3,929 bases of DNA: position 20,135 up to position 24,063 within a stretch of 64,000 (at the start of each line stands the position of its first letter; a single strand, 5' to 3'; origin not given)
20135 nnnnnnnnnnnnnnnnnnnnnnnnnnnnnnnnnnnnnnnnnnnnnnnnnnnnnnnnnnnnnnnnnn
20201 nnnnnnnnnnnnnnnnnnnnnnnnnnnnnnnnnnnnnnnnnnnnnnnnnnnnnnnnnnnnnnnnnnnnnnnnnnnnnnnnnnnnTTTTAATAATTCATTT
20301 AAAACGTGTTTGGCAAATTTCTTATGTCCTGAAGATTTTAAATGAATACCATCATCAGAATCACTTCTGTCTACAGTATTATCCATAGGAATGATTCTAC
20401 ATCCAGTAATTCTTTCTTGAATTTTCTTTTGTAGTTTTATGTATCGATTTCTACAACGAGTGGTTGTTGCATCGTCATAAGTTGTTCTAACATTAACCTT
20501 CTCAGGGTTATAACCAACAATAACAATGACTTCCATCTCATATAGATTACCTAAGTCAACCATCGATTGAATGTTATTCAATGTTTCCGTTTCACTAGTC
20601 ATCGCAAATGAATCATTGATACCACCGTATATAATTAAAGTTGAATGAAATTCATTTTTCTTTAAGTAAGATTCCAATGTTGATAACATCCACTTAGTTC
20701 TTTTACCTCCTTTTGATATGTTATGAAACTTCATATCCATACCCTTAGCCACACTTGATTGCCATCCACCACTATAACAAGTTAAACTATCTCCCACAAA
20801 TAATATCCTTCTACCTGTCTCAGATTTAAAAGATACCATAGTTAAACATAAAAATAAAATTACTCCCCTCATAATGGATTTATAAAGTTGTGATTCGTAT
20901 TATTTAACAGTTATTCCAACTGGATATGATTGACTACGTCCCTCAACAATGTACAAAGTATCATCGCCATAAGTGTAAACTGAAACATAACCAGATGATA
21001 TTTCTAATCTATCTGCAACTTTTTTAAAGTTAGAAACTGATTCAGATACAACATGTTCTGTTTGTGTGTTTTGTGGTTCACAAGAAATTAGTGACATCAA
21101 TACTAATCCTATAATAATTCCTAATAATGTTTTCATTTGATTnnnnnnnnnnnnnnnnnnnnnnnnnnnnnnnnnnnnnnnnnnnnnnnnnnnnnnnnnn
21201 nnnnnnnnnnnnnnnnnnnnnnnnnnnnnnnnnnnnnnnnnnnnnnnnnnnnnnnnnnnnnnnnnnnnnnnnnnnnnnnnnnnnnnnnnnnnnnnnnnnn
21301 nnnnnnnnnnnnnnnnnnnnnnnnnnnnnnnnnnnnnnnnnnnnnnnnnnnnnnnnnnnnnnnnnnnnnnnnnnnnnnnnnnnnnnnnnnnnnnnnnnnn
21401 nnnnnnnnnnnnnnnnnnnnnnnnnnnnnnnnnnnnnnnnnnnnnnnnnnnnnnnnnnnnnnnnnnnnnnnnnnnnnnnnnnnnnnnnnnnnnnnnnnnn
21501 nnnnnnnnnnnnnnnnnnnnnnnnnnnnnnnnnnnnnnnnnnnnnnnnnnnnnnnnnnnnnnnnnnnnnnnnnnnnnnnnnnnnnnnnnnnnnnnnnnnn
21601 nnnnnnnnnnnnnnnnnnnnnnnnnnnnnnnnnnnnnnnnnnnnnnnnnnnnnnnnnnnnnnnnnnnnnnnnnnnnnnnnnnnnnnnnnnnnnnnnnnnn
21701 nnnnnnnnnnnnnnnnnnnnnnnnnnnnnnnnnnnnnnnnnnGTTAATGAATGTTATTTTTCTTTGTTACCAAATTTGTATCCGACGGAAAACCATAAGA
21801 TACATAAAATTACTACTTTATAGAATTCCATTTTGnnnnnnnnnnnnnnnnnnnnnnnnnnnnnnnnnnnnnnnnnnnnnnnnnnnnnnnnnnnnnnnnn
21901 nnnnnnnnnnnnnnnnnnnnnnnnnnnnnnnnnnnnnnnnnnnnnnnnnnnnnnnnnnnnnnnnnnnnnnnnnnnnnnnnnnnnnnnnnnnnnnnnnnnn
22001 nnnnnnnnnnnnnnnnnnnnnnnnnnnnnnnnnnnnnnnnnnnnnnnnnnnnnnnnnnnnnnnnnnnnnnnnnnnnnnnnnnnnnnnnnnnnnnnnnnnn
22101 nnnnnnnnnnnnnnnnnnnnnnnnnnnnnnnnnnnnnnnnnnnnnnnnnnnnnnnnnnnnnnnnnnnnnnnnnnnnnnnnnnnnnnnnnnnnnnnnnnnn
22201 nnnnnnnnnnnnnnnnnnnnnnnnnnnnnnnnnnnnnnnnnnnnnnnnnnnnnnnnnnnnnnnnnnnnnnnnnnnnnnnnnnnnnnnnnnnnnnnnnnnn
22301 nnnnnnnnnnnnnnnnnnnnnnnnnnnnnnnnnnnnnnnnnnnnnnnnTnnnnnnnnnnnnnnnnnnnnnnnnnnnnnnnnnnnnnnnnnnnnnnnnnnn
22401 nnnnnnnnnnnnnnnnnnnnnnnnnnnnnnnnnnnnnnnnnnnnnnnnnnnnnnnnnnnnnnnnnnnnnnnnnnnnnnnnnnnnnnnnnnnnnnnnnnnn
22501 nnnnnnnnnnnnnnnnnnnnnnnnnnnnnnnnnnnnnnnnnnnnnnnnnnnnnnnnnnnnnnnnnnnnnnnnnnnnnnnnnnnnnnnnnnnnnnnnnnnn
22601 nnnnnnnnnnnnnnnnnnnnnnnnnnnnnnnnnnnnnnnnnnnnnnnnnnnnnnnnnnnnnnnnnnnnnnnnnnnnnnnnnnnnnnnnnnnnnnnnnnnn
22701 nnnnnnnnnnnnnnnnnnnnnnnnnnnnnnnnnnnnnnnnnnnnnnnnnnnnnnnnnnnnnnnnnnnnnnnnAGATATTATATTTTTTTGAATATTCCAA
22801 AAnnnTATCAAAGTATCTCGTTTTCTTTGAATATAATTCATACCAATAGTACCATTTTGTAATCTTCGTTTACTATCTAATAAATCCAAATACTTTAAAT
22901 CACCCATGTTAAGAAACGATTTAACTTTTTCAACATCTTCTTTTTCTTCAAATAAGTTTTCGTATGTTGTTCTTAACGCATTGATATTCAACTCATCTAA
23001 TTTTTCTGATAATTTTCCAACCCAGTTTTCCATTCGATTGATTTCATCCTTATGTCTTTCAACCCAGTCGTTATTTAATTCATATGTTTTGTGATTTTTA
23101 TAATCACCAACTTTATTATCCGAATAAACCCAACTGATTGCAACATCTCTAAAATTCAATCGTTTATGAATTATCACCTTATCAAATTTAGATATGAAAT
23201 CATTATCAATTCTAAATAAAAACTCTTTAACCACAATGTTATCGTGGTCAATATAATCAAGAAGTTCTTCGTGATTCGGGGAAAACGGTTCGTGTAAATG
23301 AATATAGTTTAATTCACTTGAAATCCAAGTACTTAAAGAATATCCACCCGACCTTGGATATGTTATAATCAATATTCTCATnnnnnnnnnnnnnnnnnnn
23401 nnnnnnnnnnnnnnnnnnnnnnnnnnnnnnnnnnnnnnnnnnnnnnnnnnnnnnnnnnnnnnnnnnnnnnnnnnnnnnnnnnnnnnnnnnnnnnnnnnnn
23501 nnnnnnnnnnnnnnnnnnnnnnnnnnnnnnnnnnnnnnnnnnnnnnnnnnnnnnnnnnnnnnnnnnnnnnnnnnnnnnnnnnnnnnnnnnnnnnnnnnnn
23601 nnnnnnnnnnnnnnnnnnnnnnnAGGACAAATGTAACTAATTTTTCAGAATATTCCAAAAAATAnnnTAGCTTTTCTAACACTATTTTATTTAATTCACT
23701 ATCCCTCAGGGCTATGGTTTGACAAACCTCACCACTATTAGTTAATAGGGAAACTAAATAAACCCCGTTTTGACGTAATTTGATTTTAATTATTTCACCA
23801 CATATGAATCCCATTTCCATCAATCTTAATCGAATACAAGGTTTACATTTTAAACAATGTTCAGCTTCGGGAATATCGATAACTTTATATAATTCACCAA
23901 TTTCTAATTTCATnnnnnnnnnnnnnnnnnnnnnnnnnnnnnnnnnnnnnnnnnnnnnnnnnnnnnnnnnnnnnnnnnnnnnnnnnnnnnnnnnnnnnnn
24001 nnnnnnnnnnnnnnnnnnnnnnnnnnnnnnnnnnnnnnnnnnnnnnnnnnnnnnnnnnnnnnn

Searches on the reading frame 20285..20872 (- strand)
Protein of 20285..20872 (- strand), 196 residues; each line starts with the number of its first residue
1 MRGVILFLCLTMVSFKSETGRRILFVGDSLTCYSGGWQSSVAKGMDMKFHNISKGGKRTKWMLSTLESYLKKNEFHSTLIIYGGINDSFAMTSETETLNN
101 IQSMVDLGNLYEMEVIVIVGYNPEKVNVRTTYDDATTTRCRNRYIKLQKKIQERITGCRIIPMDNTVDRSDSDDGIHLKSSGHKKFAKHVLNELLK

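Call 25: search_protein_families(library=pfam, proteins=[window:20285-20872:-], max_evalue=0.01)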
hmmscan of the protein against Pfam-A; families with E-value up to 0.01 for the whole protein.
window:20285-20872:- (196 aa): 3 families
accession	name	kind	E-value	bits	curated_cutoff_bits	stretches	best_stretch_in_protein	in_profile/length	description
PF13472.12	Lipase_GDSL_2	-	2e-11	45.2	32.9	1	25-184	1-177/178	GDSL-like Lipase/Acylhydrolase family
PF00657.28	Lipase_GDSL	-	3.2e-07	31.2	23.6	1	23-190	1-208/208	GDSL-like Lipase/Acylhydrolase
PF04311.20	DUF459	-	0.0032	17.3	27.2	0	170-192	174-196/197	Protein of unknown function (DUF459)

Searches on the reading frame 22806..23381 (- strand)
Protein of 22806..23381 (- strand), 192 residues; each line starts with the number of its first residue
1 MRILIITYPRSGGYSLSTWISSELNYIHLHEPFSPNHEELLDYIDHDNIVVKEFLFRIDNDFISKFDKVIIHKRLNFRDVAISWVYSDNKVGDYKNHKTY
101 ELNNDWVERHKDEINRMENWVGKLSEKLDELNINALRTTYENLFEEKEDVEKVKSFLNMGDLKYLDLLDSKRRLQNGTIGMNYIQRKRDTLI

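Call 25: search_protein_families(library=pfam, proteins=[window:22806-23381:-], max_evalue=0.01)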
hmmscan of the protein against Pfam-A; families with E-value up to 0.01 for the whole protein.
window:22806-23381:- (192 aa): 1 family
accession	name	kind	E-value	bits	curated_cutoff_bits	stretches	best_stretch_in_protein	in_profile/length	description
PF00685.33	Sulfotransfer_1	-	8.5e-06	25.8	22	1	2-159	3-181/255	Sulfotransferase domain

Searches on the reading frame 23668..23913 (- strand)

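Call 25: search_protein_families(library=pfam, proteins=[window:23668-23913:-], max_evalue=0.01)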
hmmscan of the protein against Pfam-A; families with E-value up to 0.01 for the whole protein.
window:23668-23913:- (82 aa): 1 family
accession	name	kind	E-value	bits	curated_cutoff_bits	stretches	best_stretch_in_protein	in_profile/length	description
PF04023.20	FeoA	-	1.4e-05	25.5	23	1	3-80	6-73/74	FeoA domain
